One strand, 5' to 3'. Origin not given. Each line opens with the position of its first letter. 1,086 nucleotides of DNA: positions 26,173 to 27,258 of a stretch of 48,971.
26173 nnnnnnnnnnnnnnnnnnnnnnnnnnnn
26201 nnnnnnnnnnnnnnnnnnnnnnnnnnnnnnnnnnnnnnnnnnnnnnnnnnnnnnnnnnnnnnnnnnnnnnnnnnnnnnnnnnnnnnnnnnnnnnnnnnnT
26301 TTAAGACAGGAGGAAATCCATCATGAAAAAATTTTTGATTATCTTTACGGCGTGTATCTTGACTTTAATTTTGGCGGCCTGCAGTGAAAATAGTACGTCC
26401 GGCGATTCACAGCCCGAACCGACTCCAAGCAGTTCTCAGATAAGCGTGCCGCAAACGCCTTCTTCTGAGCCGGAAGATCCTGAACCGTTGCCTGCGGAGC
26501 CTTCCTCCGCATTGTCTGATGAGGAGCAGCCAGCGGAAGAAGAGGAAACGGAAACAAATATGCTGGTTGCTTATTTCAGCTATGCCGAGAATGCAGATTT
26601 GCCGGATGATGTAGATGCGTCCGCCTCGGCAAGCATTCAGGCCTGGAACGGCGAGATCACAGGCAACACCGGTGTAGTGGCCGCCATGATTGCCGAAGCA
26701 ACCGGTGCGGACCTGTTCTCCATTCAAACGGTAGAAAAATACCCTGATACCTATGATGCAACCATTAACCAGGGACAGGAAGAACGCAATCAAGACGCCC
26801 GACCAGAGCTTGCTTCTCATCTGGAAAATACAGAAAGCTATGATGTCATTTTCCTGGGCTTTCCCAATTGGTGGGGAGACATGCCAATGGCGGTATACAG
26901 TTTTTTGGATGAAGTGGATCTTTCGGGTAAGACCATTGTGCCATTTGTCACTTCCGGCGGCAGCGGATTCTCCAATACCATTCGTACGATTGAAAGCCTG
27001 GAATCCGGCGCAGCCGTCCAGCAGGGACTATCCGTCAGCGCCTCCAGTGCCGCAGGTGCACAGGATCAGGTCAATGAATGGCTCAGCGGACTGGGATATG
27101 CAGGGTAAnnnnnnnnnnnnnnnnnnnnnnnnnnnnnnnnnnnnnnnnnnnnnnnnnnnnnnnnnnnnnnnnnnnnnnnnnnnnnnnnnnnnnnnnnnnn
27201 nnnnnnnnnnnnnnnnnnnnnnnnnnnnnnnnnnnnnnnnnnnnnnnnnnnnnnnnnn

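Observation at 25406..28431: An ApbE-type flavinylation-like motif sits inside the FMN phosphate loop of three exported flavodoxin paralogs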

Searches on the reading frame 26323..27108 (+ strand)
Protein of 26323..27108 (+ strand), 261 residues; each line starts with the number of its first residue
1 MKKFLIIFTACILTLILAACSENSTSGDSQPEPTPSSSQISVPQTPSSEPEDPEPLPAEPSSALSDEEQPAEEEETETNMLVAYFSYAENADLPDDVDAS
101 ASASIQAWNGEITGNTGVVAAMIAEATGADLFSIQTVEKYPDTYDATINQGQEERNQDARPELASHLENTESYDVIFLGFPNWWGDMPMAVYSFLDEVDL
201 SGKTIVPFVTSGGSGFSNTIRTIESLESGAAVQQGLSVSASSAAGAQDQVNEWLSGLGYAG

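Call 6: search_protein_families(library=pfam, proteins=[window:26323-27108:+], max_evalue=0.01)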
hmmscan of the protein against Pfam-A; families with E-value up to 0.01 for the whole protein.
window:26323-27108:+ (261 aa): 4 families
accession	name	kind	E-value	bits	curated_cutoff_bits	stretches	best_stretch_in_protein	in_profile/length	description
PF12682.12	Flavodoxin_4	-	1.5e-26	93.2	24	1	113-254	10-152/155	Flavodoxin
PF02525.22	Flavodoxin_2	-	7.8e-06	26.2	27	1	140-205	42-110/198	Flavodoxin-like fold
PF03358.20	FMN_red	-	1.8e-05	24.8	24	1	113-221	13-127/152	NADPH-dependent FMN reductase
PF12641.12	Flavodoxin_3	-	0.0011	19.3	27.5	0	165-215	33-81/160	Flavodoxin domain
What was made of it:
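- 26323..27108 (+): Paralog C: a lipoprotein with a single Flavodoxin_4 domain carrying the insert. The predicted FMN acceptor is Ser104. PF12682 at E 1.5e-26 (call 6).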

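Call 14: find_homologous_proteins(query=window:26323-27108:+, max_evalue=0.00001)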
Query window:26323-27108:+ (261 aa): 7330 proteins with E <= 0.00001 among 8000 candidates; the best 120 are listed.
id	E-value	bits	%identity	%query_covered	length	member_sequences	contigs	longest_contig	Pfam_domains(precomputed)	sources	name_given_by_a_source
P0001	6.5e-165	565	100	100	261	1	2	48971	PF02525.23,PF03358.21,PF12682.13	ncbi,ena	-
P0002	3.2e-114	399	74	100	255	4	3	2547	PF02525.23,PF03358.21,PF12682.13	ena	-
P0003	7.2e-113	394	73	100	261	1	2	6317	PF02525.23,PF03358.21,PF12682.13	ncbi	-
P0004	2.0e-112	393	77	82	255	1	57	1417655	PF02525.23,PF03358.21,PF12682.13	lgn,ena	-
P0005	2.4e-112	392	72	99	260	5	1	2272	PF02525.23,PF12682.13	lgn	-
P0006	2.6e-111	389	72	100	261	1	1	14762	PF02525.23,PF03358.21,PF12682.13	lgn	-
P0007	7.4e-111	388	86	74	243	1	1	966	PF02525.23,PF03358.21,PF12682.13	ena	-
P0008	2.6e-110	386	87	73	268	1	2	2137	PF02525.23,PF12682.13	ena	-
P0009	2.6e-110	386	71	100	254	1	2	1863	PF02525.23,PF03358.21,PF12682.13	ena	-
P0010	3.3e-110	385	69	100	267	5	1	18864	PF02525.23,PF03358.21,PF12682.13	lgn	-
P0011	1.3e-109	384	77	82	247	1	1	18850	PF02525.23,PF03358.21,PF12682.13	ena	-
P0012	1.6e-109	383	62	99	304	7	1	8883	PF02525.23,PF03358.21,PF12682.13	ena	-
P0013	1.9e-108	380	72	100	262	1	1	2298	PF02525.23,PF03358.21,PF12682.13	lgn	-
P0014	1.3e-107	377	70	99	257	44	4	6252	PF12682.13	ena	-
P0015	2.0e-107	376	71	100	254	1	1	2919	PF02525.23,PF03358.21,PF12682.13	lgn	-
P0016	3.4e-107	376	70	99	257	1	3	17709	PF12682.13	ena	-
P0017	3.8e-107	375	70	100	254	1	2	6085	PF02525.23,PF03358.21,PF12682.13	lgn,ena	-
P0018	4.3e-107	375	70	99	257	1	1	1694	PF12682.13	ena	-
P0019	1.2e-106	374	70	99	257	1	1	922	PF02525.23,PF12682.13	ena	-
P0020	1.2e-106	374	69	100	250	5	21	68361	PF02525.23,PF12682.13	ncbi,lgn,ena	-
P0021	1.2e-106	374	76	87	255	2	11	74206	PF02525.23,PF03358.21,PF12682.13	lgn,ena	-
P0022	1.4e-106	374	70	100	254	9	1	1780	PF02525.23,PF03358.21,PF12682.13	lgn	-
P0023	1.4e-106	374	69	99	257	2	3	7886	PF02525.23,PF12682.13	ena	-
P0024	1.5e-106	374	70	100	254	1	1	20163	PF02525.23,PF03358.21,PF12682.13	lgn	-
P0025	1.9e-106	373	75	87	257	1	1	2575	PF02525.23,PF03358.21,PF12682.13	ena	-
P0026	2.1e-106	373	70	100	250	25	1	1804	PF02525.23,PF12682.13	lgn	-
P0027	2.2e-106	373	68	99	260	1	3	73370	PF02525.23,PF03358.21,PF12682.13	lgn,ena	-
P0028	2.4e-106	373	70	100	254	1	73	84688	PF02525.23,PF03358.21,PF12682.13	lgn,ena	-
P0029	2.7e-106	373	70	99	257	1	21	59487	PF12682.13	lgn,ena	-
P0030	3.3e-106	372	70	99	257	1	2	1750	PF12682.13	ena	-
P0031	3.5e-106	372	70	100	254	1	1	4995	PF02525.23,PF03358.21,PF12682.13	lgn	-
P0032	3.5e-106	372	69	99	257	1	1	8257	PF12682.13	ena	-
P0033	3.9e-106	372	70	100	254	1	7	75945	PF02525.23,PF03358.21,PF12682.13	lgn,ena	-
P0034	4.3e-106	372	70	100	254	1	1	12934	PF02525.23,PF03358.21,PF12682.13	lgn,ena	-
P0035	4.5e-106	372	75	86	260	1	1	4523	PF02525.23,PF03358.21,PF12682.13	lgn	-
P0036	6.6e-106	371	70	100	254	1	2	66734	PF02525.23,PF03358.21,PF12682.13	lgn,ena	-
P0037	9.5e-106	371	71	100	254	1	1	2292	PF02525.23,PF03358.21,PF12682.13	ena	-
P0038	1.1e-105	371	69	99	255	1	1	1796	PF12682.13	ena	-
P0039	1.4e-105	370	70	100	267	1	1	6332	PF02525.23,PF03358.21,PF12682.13,PF23379.2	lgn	-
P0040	2.3e-105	370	70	100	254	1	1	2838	PF02525.23,PF03358.21,PF12682.13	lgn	-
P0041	9.1e-105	368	68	99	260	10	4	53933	PF02525.23,PF03358.21,PF12682.13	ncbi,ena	-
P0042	1.7e-104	367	71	99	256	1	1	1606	PF02525.23,PF03358.21,PF12682.13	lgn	-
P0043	1.7e-104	367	70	100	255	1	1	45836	PF02525.23,PF03358.21,PF12682.13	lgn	-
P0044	3.0e-104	366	69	100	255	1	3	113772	PF02525.23,PF03358.21,PF12682.13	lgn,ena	-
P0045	3.2e-104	366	69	100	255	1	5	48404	PF02525.23,PF03358.21,PF12682.13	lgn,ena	-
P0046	3.6e-104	366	71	99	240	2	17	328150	PF02525.23,PF12682.13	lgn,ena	-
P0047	5.0e-104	365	68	99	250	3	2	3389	PF02525.23,PF03358.21,PF12682.13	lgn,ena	-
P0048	5.6e-104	365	68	99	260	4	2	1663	PF02525.23,PF12682.13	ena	-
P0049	5.6e-104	365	69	100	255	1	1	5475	PF02525.23,PF03358.21,PF12682.13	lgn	-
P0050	6.0e-104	365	69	100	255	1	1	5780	PF02525.23,PF03358.21,PF12682.13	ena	-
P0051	6.1e-104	365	69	100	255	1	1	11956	PF02525.23,PF03358.21,PF12682.13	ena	-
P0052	7.3e-104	365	69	100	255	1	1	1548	PF02525.23,PF03358.21,PF12682.13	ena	-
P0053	1.0e-103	364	69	100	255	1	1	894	PF02525.23,PF03358.21,PF12682.13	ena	-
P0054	1.3e-103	364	69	99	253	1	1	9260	PF02525.23,PF12682.13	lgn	-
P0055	1.4e-103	364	68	100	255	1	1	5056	PF02525.23,PF03358.21,PF12682.13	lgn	-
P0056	1.6e-103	364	67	99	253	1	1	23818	PF02525.23,PF03358.21,PF12682.13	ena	-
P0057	1.8e-103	363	69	100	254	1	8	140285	PF02525.23,PF03358.21,PF12682.13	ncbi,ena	-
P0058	2.4e-103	363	69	99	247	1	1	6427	PF02525.23,PF03358.21,PF12682.13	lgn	-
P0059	3.3e-103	363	69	100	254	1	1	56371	PF02525.23,PF03358.21,PF12682.13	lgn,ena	-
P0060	4.8e-103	362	69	100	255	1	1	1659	PF02525.23,PF03358.21,PF12682.13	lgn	-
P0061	6.6e-103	362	68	100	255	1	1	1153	PF02525.23,PF03358.21,PF12682.13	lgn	-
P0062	7.9e-103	361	67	99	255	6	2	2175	PF12682.13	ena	-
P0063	1.1e-102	361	69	100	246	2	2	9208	PF02525.23,PF03358.21,PF12682.13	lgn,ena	-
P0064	1.7e-101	357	72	92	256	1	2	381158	PF12682.13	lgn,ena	-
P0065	3.8e-101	356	65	100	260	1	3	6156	PF02525.23,PF03358.21,PF12682.13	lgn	-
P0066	6.2e-101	355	67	99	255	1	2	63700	PF02525.23,PF03358.21,PF12682.13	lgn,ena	-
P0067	8.3e-101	355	67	100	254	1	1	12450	PF02525.23,PF12682.13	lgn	-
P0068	8.5e-101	355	66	100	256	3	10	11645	PF02525.23,PF03358.21,PF12682.13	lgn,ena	-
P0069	9.5e-101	355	68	99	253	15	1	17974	PF02525.23,PF03358.21,PF12682.13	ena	-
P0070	1.3e-100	354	64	99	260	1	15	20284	PF02525.23,PF03358.21,PF12682.13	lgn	-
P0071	1.7e-100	354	79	78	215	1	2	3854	PF02525.23,PF03358.21,PF12682.13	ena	-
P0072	1.8e-100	354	67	98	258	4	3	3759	PF02525.23,PF12682.13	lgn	-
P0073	3.1e-100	353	63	99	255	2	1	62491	PF12682.13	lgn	-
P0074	3.5e-100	353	67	100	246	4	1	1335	PF02525.23,PF03358.21,PF12682.13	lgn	-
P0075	3.7e-100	353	64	100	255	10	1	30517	PF12682.13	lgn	-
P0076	4.4e-100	352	66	100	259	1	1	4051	PF02525.23,PF03358.21,PF12682.13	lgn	-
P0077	5.1e-100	352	66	99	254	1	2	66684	PF12682.13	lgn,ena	-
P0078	8.2e-100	351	67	100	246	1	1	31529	PF02525.23,PF03358.21,PF12682.13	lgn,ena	-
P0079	1.1e-99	351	66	99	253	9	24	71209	PF02525.23,PF03358.21,PF12682.13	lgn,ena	-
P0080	2.0e-99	350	68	100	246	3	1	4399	PF02525.23,PF03358.21,PF12682.13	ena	-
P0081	2.7e-99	350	67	100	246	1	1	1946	PF02525.23,PF03358.21,PF12682.13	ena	-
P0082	3.2e-99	349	66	100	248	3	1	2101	PF02525.23,PF12682.13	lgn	-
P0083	3.4e-99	349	67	99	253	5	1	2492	PF02525.23,PF03358.21,PF12682.13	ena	-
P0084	1.8e-98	347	65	99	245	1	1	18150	PF02525.23,PF03358.21,PF12682.13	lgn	-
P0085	1.9e-98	347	64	99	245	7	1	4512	PF02525.23,PF03358.21,PF12682.13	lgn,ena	-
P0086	2.0e-98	347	65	99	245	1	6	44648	PF02525.23,PF03358.21,PF12682.13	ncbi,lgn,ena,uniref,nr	ncbi:MAG TPA: flavodoxin [Candidatus Blautia gallistercoris]|uniref:Flavodoxin n=1 Tax=Candidatus Bl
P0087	6.5e-98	345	65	99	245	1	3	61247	PF02525.23,PF03358.21,PF12682.13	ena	-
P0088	1.8e-97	344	65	99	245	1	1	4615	PF02525.23,PF03358.21,PF12682.13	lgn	-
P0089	2.2e-97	343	62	99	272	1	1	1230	PF02525.23,PF03358.21,PF12682.13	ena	-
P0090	3.6e-97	343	62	100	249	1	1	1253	PF02525.23,PF03358.21,PF12682.13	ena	-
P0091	6.1e-97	342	64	99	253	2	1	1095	PF02525.23,PF03358.21,PF12682.13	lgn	-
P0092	1.2e-96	341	78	71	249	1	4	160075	PF02525.23,PF03358.21,PF12682.13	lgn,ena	-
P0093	1.2e-96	341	75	74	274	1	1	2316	PF02525.23,PF03358.21,PF12682.13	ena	-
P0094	1.9e-96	340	64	100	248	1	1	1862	PF12682.13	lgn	-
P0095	3.5e-96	340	78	70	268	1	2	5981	PF02525.23,PF03358.21,PF12682.13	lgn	-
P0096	1.4e-95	338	67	100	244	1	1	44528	PF02525.23,PF03358.21,PF12682.13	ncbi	-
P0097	2.0e-95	337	77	71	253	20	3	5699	PF02525.23,PF03358.21,PF12682.13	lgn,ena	-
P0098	2.9e-95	337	75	73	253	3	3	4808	PF02525.23,PF03358.21,PF12682.13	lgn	-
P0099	1.2e-94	334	74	73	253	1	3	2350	PF03358.21,PF12682.13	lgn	-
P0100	2.8e-94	333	84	69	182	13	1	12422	PF02525.23,PF03358.21,PF12682.13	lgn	-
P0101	4.0e-94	333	58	99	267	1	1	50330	PF02525.23,PF03358.21,PF12682.13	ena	-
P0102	4.8e-94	333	64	100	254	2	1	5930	PF02525.23,PF03358.21,PF12682.13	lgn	-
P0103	6.1e-94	332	74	73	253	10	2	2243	PF02525.23,PF03358.21,PF12682.13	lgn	-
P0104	8.8e-94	332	75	74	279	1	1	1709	PF02525.23,PF03358.21,PF12682.13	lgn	-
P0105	1.1e-93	331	85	70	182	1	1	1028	PF02525.23,PF03358.21,PF12682.13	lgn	-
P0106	1.3e-93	331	83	69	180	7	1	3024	PF02525.23,PF12682.13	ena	-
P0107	1.5e-93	331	79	69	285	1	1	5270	PF02525.23,PF03358.21,PF12682.13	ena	-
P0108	1.7e-93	331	59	100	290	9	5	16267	PF02525.23,PF03358.21,PF12682.13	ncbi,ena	-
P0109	3.8e-93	330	64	99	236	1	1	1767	PF02525.23,PF03358.21,PF12682.13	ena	-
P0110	6.2e-93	329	72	75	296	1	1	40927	PF02525.23,PF12682.13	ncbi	-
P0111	1.0e-92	328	69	79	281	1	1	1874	PF02525.23,PF03358.21,PF12682.13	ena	-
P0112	1.4e-92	328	76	74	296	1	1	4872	PF02525.23,PF03358.21,PF12682.13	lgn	-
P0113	1.5e-92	328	77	70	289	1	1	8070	PF02525.23,PF03358.21,PF12682.13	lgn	-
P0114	1.6e-92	328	79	69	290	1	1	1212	PF02525.23,PF03358.21,PF12682.13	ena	-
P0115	1.7e-92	327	63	99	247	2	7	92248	PF02525.23,PF12682.13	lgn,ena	-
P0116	1.8e-92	327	69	79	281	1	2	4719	PF02525.23,PF03358.21,PF12682.13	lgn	-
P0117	1.8e-92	327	84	70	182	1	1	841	PF02525.23,PF03358.21,PF12682.13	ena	-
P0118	1.9e-92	327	79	69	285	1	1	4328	PF02525.23,PF03358.21,PF12682.13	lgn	-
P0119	2.3e-92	327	78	70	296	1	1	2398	PF02525.23,PF03358.21,PF12682.13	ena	-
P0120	2.4e-92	327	82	70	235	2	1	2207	PF02525.23,PF03358.21,PF12682.13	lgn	-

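Call 29: search_protein_families(library=ncbifam, proteins=[window:26323-27108:+], max_evalue=0.001)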
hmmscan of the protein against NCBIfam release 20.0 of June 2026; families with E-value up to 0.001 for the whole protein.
window:26323-27108:+ (261 aa): 3 families
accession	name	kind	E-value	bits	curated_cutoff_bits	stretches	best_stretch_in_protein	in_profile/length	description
NF005389.0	PRK06934.1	equivalog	2.2e-50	171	172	1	74-259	32-219/221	flavodoxin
NF005501.0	PRK07116.1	subfamily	2.8e-33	114.6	198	1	112-257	13-159/161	flavodoxin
NF038196.1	ferrodoxin_EFR1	subfamily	4.9e-06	26.7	75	1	113-227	7-95/242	EFR1 family ferrodoxin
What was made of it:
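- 26323..27108 (+): NCBIfam PRK06934 scores 171 bits against a cutoff of 172 (call 29).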
